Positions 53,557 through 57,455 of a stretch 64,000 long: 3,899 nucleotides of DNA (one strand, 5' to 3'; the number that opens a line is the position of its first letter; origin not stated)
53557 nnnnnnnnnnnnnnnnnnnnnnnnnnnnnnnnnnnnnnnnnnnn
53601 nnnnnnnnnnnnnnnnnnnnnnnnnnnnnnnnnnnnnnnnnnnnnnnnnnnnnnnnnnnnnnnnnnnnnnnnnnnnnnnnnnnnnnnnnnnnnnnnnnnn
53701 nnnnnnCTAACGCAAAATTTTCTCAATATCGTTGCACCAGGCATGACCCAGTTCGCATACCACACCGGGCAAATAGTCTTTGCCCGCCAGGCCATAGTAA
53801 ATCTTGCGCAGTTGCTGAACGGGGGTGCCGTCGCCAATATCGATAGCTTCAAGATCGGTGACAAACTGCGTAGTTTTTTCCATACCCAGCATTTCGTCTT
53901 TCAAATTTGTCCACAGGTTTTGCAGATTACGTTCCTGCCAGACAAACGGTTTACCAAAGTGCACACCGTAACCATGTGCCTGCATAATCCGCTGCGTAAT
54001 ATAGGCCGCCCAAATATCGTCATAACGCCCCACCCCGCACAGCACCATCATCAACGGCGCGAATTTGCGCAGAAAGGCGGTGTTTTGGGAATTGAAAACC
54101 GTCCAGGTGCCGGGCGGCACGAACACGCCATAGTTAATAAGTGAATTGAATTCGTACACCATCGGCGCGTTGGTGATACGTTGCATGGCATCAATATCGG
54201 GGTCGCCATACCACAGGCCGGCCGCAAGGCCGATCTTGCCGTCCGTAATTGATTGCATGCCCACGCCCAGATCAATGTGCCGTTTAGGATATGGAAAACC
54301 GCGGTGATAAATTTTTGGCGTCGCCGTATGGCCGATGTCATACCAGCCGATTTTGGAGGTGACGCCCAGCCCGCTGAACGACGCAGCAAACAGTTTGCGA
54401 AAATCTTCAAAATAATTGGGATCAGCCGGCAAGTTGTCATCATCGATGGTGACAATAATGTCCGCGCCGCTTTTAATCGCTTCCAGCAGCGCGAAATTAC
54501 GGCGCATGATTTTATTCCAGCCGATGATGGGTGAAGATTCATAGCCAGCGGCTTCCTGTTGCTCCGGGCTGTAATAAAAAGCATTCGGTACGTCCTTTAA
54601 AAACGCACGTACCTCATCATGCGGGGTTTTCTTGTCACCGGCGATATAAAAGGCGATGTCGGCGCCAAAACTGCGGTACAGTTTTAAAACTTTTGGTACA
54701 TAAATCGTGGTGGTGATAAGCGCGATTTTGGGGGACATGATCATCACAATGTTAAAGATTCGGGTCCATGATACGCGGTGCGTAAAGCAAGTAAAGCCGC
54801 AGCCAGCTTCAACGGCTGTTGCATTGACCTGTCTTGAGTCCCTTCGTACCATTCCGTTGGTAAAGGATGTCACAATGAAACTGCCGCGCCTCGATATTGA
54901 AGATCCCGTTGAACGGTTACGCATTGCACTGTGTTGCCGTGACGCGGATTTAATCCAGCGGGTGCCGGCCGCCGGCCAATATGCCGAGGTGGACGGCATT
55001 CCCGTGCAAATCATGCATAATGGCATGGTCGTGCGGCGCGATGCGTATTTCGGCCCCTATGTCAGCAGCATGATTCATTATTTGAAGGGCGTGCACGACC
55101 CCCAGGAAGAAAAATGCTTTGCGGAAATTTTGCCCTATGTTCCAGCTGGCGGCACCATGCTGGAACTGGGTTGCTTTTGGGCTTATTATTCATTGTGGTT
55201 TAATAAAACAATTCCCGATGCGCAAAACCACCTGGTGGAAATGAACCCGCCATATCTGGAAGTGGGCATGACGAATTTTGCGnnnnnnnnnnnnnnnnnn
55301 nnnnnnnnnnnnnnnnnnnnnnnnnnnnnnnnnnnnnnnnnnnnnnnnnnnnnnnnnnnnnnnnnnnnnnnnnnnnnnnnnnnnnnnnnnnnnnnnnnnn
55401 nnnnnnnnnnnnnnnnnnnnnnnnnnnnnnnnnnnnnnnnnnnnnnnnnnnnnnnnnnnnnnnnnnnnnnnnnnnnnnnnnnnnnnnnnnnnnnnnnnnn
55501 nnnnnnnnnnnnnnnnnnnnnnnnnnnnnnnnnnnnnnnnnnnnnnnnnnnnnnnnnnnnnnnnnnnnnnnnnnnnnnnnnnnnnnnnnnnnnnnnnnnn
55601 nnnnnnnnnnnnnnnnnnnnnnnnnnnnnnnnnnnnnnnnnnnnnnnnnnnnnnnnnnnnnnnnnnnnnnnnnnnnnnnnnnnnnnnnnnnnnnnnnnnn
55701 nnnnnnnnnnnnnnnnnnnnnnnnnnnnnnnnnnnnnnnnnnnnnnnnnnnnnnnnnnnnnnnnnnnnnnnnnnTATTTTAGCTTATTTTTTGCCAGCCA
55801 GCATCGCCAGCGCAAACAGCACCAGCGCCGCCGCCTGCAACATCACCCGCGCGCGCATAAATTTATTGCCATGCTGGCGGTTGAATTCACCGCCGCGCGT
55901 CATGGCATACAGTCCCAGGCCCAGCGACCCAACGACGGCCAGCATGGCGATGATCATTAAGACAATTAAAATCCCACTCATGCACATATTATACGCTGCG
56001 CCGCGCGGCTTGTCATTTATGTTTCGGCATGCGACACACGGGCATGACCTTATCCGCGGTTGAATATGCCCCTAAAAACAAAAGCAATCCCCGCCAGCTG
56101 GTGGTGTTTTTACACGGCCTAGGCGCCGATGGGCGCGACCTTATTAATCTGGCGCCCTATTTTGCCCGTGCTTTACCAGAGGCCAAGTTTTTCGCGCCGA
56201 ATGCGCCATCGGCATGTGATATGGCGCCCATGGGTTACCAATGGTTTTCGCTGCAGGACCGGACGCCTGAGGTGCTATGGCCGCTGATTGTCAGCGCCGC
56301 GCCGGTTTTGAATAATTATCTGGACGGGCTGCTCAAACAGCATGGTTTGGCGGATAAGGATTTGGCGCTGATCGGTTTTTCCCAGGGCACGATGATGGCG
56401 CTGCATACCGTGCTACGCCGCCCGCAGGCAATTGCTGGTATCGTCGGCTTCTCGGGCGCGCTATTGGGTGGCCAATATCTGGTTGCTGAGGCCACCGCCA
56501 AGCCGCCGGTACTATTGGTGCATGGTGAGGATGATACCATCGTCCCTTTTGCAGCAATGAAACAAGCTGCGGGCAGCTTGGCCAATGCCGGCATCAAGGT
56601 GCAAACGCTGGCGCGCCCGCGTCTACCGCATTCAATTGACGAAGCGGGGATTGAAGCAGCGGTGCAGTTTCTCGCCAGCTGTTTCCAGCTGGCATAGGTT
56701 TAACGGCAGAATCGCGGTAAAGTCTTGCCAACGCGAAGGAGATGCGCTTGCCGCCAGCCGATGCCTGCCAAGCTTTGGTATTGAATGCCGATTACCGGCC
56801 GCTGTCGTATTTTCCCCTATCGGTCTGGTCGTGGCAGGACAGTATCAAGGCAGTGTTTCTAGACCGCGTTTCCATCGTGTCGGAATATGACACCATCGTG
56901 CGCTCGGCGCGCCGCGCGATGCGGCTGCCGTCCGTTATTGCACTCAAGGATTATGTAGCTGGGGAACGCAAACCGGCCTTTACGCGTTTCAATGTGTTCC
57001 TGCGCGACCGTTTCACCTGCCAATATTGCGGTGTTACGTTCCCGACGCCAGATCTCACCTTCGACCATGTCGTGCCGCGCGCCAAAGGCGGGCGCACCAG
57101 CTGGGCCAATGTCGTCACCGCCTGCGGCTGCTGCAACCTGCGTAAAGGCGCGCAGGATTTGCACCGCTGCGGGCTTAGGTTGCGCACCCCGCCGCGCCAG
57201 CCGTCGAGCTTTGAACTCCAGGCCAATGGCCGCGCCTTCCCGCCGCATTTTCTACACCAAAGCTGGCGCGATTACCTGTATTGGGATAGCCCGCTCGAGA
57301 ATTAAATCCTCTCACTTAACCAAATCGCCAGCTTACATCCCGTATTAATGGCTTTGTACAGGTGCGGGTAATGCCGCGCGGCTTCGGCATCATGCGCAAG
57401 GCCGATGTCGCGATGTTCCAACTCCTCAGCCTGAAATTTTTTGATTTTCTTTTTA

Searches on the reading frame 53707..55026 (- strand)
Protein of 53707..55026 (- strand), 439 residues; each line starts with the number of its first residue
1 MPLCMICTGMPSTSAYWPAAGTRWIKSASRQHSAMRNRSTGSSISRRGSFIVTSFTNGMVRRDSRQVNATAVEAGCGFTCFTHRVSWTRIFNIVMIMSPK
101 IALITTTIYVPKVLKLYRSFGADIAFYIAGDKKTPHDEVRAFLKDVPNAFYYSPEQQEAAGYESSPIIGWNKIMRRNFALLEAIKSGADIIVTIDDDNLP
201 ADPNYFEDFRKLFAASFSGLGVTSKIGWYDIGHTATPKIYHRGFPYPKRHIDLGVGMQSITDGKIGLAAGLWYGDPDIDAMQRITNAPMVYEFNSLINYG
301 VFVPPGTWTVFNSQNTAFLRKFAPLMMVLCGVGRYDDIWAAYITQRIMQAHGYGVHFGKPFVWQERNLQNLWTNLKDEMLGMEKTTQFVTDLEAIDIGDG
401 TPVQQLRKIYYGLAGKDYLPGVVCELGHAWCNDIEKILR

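Call 8: search_protein_families(library=pfam, proteins=[window:53707-55026:-], max_evalue=0.001)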
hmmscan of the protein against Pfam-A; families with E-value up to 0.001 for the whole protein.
window:53707-55026:- (439 aa): 1 family
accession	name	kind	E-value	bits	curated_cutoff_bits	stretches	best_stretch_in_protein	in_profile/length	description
PF03214.19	RGP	-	3.7e-09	36.7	23.8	1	265-396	156-293/342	Reversibly glycosylated polypeptide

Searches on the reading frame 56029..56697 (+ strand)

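Call 8: search_protein_families(library=pfam, proteins=[window:56029-56697:+], max_evalue=0.001)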
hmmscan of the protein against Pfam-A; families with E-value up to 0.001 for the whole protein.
window:56029-56697:+ (222 aa): 8 families
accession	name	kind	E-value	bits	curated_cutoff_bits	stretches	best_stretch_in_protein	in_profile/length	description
PF02230.22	Abhydrolase_2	-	5.5e-40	138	23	1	17-218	9-216/217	Phospholipase/Carboxylesterase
PF00561.26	Abhydrolase_1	-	5.5e-10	39.8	25.8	1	24-141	2-100/245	alpha/beta hydrolase fold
PF12146.15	Hydrolase_4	-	6e-09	36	27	0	108-151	76-117/239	Serine aminopeptidase, S33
PF00326.27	Peptidase_S9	-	6.7e-07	29.5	22.6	1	156-205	142-191/213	Prolyl oligopeptidase family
PF01738.24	DLH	-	2.3e-05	24.6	21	1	104-193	91-178/217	Dienelactone hydrolase family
PF03959.19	FSH1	-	2.9e-05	24.3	21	1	113-184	104-186/211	Serine hydrolase (FSH1)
PF20434.5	BD-FAE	-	3.2e-05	24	26.8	0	157-177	188-208/215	BD-FAE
PF12697.13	Abhydrolase_6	-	0.0001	23.5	26.3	0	25-137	1-88/217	Alpha/beta hydrolase family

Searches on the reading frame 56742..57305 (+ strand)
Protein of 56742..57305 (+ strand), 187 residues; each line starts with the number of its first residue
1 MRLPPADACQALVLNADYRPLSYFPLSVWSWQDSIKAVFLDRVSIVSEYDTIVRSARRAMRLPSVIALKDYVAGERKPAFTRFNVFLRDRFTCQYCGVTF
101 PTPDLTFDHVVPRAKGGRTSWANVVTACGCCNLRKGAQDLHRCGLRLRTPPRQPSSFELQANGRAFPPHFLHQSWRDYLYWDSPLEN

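Call 8: search_protein_families(library=pfam, proteins=[window:56742-57305:+], max_evalue=0.001)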
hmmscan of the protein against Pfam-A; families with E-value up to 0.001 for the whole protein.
window:56742-57305:+ (187 aa): 2 families
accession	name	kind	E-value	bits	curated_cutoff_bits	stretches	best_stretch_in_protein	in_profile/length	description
PF14279.12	HNH_5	-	3.3e-14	53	27.5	1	93-137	1-45/56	HNH endonuclease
PF01844.29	HNH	-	3.3e-13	50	21.4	1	93-137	1-46/47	HNH endonuclease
